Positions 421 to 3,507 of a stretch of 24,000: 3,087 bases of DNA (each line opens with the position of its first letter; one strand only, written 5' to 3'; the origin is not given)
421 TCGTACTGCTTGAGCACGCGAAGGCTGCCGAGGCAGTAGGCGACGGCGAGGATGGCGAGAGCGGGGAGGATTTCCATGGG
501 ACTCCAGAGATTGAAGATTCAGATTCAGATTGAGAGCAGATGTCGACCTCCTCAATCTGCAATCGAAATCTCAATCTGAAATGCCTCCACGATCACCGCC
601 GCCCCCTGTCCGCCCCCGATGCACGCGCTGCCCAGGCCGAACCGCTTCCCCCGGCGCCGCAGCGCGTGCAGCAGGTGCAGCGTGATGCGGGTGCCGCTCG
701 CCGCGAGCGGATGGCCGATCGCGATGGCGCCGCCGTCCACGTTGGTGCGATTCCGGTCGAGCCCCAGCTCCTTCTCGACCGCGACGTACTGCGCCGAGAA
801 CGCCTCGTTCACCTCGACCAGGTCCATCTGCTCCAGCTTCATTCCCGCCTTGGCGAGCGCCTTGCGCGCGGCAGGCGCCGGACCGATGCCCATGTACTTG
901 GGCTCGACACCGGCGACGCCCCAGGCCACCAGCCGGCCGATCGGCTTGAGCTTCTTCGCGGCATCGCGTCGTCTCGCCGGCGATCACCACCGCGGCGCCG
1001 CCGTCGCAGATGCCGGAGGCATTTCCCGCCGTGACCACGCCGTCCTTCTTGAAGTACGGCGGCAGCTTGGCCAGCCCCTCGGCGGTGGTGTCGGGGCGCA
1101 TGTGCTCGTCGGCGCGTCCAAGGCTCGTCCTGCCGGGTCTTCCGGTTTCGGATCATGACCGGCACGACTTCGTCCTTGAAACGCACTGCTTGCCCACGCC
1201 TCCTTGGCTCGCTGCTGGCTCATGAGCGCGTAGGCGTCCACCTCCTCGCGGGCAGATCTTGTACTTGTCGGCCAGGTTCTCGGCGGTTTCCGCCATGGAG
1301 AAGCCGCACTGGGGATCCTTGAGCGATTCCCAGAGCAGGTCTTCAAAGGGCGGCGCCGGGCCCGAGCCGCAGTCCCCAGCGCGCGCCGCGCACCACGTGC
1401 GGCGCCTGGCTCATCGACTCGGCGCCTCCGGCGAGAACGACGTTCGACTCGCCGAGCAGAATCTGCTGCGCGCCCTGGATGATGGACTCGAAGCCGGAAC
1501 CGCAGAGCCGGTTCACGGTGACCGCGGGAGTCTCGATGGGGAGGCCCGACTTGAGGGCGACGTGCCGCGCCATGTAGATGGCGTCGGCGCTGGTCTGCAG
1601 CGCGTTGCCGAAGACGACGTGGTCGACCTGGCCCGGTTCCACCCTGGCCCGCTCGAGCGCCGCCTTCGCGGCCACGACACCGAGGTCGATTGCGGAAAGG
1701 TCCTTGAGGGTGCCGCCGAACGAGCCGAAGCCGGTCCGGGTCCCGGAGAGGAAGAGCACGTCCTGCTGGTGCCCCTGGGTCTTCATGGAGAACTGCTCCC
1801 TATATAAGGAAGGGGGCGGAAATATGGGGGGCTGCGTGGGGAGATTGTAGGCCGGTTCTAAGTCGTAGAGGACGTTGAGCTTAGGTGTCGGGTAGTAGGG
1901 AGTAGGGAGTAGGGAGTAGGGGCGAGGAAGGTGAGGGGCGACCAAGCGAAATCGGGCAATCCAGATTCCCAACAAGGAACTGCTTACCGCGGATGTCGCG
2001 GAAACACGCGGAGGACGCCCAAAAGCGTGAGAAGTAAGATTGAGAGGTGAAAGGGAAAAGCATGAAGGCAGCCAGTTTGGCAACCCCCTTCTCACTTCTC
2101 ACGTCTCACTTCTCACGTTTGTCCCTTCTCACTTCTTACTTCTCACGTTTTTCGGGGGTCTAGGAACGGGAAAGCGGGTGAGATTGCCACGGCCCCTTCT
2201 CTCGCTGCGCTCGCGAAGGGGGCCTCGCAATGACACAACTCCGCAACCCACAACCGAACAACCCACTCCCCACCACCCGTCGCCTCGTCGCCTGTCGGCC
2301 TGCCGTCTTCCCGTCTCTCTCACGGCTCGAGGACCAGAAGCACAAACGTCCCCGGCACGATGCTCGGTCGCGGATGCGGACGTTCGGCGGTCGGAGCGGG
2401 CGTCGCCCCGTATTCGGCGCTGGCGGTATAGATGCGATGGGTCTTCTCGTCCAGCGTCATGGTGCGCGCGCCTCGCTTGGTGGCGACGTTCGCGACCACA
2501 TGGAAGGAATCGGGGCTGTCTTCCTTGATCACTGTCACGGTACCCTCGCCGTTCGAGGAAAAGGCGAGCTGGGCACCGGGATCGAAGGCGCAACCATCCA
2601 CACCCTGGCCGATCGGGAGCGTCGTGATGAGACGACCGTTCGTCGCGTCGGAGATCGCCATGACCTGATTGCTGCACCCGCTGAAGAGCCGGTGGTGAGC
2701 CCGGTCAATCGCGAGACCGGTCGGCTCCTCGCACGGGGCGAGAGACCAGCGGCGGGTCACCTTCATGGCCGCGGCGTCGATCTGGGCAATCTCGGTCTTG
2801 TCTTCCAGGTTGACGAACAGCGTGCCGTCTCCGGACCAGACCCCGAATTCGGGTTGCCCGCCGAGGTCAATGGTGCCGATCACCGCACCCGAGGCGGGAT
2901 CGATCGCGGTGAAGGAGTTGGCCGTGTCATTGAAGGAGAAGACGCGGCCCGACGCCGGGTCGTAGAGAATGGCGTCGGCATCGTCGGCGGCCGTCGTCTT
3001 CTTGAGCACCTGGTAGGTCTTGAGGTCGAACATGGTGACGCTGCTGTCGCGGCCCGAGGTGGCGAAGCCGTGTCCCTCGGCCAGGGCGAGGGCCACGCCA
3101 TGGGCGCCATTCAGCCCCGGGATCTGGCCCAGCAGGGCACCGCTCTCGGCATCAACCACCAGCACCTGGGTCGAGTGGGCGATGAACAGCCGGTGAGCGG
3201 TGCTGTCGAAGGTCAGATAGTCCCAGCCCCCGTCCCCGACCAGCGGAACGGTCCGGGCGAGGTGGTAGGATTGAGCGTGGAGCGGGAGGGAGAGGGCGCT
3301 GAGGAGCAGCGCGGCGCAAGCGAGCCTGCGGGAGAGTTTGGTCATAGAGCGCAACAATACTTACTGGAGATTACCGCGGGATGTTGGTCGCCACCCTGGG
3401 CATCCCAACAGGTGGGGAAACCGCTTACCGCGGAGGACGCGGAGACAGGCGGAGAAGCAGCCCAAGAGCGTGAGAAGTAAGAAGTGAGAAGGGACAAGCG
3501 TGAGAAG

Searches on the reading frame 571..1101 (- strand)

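Call 33: search_protein_families(library=pfam, max_evalue=0.001, proteins=[window:571-1101:-])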
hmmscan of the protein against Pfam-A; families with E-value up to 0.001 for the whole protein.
window:571-1101:- (176 aa): 1 family
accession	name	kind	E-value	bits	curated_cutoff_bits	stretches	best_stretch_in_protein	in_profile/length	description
PF00108.29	Thiolase_N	-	1.4e-12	48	26.4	1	1-43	217-259/260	Thiolase, N-terminal domain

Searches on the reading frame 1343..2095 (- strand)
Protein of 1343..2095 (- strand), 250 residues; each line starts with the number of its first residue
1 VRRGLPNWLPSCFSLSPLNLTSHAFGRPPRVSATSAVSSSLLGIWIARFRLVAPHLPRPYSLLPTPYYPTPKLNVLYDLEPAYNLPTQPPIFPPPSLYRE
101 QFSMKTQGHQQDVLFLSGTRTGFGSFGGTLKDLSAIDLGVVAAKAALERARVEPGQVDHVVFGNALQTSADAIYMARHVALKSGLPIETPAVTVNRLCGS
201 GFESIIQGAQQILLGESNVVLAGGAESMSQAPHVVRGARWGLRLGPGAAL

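Call 33: search_protein_families(library=pfam, max_evalue=0.001, proteins=[window:1343-2095:-])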
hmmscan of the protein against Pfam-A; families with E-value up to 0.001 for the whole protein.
window:1343-2095:- (250 aa): 2 families
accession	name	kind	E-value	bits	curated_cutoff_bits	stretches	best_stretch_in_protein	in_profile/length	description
PF00108.29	Thiolase_N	-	1e-39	136.9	26.4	1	116-245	4-133/260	Thiolase, N-terminal domain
PF00109.32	ketoacyl-synt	-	8.3e-07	29.3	20.8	1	113-241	91-217/252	Beta-ketoacyl synthase, N-terminal domain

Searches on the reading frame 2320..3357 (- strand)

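Call 33: search_protein_families(library=pfam, max_evalue=0.001, proteins=[window:2320-3357:-])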
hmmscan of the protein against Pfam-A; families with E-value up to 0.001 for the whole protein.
window:2320-3357:- (345 aa): 7 families
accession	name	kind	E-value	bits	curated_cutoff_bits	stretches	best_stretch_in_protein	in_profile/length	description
PF25174.1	Beta-prop_THOC3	-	1.9e-10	40.6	305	1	97-246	61-208/272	THOC3 beta-propeller domain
PF23414.1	Beta-prop_EML_2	-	2.9e-07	30.6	90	0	214-288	3-77/266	Echinoderm microtubule-associated protein second beta-propeller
PF23393.2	Beta-prop_WDR90_POC16_2nd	-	4e-05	23.4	60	0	52-116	190-254/291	WDR90/POC16, second beta-propeller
PF25172.1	Beta-prop_WDR3_2nd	-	5.5e-05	23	140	0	215-315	5-101/293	WDR3 second beta-propeller domain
PF25173.1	Beta-prop_WDR3_1st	-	7.7e-05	22.9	154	0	47-123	76-153/184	WDR3 first beta-propeller domain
PF16819.11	DUF5074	-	0.0001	21.9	27.2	0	57-168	111-226/353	Domain of unknown function (DUF5074)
PF24814.1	WD40_Prp19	-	0.00013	21.5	320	0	88-123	12-47/281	Prp19 WD40 domain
